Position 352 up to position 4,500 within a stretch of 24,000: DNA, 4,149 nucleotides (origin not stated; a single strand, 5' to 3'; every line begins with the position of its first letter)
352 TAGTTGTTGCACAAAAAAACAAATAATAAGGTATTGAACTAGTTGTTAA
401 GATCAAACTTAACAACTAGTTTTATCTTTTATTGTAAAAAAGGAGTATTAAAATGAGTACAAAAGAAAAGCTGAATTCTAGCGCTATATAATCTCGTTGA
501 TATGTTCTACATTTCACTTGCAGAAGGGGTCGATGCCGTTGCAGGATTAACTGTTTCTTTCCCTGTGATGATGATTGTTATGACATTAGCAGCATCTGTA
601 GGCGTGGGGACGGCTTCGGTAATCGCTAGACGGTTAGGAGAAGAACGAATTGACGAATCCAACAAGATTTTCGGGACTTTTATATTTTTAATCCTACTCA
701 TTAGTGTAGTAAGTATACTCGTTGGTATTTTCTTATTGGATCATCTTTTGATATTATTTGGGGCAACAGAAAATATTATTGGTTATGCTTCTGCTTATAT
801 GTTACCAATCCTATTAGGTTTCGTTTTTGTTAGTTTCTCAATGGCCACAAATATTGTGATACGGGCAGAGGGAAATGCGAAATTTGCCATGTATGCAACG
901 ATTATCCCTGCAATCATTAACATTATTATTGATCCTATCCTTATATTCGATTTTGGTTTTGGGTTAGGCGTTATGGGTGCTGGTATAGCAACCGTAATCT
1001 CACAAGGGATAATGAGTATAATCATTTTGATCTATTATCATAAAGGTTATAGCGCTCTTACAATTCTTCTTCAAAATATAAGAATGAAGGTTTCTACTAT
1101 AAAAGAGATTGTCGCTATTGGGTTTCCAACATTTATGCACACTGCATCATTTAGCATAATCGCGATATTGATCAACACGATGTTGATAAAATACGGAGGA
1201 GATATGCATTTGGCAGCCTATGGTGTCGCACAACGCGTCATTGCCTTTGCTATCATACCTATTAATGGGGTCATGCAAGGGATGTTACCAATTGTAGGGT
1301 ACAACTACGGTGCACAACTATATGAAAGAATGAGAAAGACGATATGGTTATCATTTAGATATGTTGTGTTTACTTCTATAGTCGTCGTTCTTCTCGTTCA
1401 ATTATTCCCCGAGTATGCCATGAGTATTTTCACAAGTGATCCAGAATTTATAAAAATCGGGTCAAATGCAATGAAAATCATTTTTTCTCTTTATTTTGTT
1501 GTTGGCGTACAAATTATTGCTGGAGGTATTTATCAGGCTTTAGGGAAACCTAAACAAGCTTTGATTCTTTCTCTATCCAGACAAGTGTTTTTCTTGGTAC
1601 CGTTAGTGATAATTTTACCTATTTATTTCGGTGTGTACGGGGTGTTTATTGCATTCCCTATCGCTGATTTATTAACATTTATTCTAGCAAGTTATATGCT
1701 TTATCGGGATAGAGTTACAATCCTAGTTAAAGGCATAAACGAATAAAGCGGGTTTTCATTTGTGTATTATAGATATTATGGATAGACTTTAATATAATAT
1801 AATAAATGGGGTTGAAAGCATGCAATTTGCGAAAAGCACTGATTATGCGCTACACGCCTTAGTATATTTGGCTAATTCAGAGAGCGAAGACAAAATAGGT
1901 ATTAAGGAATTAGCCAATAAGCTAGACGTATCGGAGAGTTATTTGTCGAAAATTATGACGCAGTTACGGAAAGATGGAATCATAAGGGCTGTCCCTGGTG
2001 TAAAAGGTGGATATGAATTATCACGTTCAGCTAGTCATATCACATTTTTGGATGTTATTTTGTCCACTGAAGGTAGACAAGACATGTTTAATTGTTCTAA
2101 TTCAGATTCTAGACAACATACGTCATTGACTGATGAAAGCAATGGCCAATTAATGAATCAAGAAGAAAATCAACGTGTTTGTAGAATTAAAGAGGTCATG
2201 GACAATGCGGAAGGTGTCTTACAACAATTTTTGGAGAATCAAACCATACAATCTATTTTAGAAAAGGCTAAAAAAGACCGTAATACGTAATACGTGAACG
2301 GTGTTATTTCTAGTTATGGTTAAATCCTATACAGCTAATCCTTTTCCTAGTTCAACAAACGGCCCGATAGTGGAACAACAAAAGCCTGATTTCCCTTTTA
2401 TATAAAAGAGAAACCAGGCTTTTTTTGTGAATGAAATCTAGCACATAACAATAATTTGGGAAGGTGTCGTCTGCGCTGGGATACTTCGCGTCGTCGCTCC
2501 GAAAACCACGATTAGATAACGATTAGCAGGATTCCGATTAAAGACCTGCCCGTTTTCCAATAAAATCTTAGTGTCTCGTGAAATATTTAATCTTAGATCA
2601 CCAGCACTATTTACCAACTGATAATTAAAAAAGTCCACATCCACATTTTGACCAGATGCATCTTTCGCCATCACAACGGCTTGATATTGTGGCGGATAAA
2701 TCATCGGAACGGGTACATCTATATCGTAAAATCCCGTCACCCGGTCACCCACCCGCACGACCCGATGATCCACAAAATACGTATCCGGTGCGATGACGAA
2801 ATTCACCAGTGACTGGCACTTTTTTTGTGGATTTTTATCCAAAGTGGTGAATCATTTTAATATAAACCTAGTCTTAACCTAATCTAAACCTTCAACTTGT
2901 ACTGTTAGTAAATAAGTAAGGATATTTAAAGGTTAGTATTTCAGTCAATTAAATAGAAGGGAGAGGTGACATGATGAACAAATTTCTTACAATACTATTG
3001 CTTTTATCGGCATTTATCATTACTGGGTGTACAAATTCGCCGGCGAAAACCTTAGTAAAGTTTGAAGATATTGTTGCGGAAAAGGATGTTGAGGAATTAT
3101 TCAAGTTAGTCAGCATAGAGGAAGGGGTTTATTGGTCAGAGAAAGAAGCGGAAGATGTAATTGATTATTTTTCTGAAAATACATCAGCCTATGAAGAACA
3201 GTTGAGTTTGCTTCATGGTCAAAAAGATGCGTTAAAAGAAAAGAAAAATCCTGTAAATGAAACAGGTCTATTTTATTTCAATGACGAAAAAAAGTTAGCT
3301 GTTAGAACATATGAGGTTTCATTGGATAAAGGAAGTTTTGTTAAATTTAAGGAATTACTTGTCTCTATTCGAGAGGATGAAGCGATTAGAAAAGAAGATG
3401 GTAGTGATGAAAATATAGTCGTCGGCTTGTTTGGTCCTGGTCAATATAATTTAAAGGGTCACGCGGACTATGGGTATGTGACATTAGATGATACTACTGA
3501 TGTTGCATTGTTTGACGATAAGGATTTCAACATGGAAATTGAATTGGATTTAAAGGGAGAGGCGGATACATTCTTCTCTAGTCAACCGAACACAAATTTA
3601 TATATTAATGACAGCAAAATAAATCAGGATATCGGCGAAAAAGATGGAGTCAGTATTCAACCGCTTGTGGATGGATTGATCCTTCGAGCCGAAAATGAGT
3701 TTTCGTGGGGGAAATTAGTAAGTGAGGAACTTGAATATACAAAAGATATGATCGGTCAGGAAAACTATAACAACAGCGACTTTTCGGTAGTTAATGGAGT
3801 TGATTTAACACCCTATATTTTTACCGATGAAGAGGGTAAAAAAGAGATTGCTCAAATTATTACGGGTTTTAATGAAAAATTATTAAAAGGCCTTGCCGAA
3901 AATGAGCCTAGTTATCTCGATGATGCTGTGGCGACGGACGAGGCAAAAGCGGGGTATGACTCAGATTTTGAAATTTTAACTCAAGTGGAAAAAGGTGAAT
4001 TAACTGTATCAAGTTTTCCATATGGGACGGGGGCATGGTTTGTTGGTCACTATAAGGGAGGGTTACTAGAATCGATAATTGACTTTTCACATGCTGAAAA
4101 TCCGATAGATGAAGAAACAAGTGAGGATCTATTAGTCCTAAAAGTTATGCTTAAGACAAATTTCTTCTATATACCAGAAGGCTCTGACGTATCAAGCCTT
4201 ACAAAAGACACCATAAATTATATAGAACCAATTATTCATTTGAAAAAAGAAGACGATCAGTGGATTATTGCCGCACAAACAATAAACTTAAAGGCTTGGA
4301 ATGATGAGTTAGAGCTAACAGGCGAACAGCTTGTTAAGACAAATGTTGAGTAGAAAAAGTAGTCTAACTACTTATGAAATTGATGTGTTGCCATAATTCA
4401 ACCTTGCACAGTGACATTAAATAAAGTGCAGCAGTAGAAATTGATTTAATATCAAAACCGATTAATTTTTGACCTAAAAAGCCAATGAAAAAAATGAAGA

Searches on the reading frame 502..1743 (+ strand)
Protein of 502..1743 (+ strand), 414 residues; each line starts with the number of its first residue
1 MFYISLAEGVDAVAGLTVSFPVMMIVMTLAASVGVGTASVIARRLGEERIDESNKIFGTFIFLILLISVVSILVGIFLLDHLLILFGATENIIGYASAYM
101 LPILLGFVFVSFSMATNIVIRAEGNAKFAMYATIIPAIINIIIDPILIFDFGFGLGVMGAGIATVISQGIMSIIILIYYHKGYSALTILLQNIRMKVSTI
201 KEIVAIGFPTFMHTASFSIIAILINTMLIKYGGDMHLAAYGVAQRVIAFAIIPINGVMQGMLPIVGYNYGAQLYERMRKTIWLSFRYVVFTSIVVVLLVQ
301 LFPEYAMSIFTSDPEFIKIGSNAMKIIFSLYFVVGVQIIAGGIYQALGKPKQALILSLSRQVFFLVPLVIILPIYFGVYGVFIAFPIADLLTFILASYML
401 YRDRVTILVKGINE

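Call 40: search_protein_families(library=pfam, proteins=[window:502-1743:+], max_evalue=0.001)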
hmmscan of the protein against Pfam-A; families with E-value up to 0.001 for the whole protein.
window:502-1743:+ (414 aa): 2 families
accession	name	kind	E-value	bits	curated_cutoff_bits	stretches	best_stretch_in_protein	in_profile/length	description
PF01554.23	MatE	-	6.1e-46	156.5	24.9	2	4-146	20-161/161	MatE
PF01943.22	Polysacc_synt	-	1.9e-06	28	28.2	0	16-256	38-260/274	Polysaccharide biosynthesis protein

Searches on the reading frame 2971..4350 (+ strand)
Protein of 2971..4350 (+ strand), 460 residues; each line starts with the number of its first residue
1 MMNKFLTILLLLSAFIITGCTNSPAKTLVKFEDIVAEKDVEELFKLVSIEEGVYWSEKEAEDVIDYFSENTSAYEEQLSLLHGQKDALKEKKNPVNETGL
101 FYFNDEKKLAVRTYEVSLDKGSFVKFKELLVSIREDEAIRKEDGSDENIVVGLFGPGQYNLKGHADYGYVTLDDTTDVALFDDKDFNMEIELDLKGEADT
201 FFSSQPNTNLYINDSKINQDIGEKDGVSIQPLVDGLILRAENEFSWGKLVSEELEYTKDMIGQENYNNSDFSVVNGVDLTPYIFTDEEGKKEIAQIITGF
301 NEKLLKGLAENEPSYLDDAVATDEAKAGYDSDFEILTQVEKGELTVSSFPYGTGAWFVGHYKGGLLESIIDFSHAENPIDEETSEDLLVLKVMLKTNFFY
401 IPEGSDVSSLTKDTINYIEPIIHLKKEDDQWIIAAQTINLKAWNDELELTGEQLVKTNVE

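Call 40: search_protein_families(library=pfam, proteins=[window:2971-4350:+], max_evalue=0.001)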
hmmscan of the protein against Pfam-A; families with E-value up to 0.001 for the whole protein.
window:2971-4350:+ (460 aa): 2 families
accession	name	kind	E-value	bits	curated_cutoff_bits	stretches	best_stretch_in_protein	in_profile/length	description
PF22820.2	TcaA_3rd_4th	-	2.9e-08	34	27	1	203-262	9-64/73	TcaA protein 3rd/4th domain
PF22813.1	TcaA_2nd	-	3.4e-06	27.8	26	1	24-106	1-89/103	TcaA protein second domain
